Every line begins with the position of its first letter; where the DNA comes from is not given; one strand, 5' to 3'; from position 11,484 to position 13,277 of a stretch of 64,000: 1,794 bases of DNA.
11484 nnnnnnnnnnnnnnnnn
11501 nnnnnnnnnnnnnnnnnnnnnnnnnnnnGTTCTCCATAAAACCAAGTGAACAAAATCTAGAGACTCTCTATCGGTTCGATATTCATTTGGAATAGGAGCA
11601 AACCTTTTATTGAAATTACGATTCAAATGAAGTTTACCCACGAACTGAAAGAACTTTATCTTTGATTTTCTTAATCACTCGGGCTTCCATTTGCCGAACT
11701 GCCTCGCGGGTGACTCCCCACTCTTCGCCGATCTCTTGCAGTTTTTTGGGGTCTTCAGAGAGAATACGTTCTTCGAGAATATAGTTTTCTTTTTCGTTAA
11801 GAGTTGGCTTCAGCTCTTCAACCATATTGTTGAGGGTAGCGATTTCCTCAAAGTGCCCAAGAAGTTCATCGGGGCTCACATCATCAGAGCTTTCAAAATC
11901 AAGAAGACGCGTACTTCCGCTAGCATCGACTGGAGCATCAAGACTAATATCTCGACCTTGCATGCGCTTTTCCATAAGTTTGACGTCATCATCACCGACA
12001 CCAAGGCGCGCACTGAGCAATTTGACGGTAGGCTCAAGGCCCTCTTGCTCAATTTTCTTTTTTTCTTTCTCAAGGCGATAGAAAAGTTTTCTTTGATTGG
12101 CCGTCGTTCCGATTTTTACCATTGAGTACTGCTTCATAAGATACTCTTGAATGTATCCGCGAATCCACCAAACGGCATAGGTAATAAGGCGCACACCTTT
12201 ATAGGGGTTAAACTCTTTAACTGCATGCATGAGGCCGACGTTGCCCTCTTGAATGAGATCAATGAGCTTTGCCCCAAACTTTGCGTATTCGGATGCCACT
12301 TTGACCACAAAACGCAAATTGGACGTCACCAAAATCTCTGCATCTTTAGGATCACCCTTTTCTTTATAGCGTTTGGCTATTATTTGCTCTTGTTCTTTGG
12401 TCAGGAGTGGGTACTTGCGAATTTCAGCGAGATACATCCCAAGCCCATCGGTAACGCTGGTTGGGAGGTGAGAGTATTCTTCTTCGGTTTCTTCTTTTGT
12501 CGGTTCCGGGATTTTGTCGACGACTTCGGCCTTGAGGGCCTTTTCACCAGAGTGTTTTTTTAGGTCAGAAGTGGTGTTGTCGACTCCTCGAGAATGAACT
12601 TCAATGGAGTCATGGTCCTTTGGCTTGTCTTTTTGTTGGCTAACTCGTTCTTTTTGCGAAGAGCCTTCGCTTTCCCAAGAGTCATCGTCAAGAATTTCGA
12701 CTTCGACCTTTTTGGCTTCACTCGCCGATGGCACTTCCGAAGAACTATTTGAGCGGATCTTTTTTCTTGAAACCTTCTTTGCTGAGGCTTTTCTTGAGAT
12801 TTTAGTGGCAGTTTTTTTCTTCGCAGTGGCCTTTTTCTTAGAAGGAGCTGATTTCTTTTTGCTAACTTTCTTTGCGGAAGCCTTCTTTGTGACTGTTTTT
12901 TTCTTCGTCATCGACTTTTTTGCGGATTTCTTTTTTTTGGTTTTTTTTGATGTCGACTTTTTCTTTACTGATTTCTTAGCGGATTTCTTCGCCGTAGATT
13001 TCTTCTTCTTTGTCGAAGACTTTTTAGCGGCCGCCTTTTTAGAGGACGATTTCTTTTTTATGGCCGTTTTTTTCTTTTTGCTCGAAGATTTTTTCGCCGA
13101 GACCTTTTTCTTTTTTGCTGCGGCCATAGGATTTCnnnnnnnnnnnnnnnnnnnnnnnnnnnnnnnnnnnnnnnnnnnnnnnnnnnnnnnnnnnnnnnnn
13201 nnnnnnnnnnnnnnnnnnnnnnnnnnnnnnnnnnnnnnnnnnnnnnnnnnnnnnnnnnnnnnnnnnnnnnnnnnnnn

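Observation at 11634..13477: An RpoH-family sigma factor carries a ~125-aa histone-H1-like lysine-rich N-terminus and is cotranscribed with a small PHA-system-like protein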

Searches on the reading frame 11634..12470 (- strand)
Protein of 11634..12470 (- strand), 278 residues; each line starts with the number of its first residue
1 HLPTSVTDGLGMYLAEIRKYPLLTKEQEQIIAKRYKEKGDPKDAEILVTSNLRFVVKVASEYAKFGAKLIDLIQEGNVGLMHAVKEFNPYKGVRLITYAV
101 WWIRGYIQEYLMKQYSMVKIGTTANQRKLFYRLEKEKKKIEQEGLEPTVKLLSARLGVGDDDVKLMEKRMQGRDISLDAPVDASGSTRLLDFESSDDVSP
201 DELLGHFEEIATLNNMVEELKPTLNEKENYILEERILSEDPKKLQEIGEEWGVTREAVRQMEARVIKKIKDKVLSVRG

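Call 70: search_solved_structures(query=window:11634-12470:-, max_evalue=1e-40, show_alignments=1)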
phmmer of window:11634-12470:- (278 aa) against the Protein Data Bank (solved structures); distinct sequences matched with E-value up to 1e-40: 1.
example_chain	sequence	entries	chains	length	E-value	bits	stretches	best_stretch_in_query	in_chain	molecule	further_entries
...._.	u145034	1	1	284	2.1e-48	168.4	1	9-271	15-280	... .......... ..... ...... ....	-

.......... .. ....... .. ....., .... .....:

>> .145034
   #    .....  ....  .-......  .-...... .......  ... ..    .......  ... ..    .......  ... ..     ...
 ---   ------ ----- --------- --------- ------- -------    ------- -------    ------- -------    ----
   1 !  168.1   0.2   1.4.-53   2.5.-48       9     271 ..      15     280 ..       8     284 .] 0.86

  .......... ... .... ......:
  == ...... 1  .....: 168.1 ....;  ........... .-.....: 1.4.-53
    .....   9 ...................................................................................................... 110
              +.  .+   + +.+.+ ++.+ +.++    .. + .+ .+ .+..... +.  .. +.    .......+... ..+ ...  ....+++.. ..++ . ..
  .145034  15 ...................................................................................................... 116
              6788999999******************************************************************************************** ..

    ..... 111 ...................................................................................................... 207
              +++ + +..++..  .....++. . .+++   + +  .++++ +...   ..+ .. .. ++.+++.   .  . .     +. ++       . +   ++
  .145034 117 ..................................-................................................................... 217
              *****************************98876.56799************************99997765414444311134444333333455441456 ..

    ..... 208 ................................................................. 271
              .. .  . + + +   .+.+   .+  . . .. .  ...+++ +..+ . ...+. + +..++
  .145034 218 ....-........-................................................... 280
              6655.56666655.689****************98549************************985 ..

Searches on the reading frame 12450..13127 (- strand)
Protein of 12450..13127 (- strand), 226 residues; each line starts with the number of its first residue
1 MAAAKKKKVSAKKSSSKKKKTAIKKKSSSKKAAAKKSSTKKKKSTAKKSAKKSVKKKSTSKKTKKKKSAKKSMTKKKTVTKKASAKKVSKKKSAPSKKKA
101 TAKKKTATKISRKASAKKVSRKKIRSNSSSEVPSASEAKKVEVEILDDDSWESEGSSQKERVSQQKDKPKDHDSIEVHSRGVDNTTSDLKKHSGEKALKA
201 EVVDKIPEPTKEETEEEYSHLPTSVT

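Call 67: search_protein_families(library=pfam, proteins=[window:12450-13127:-], max_evalue=10)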
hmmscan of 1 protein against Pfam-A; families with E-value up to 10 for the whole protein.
window:12450-13127:- (226 aa): 1 family
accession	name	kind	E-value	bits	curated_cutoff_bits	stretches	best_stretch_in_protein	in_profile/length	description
PF07382.16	HC2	-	0.0046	17.5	40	1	4-140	30-169/194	Histone H1-like nucleoprotein HC2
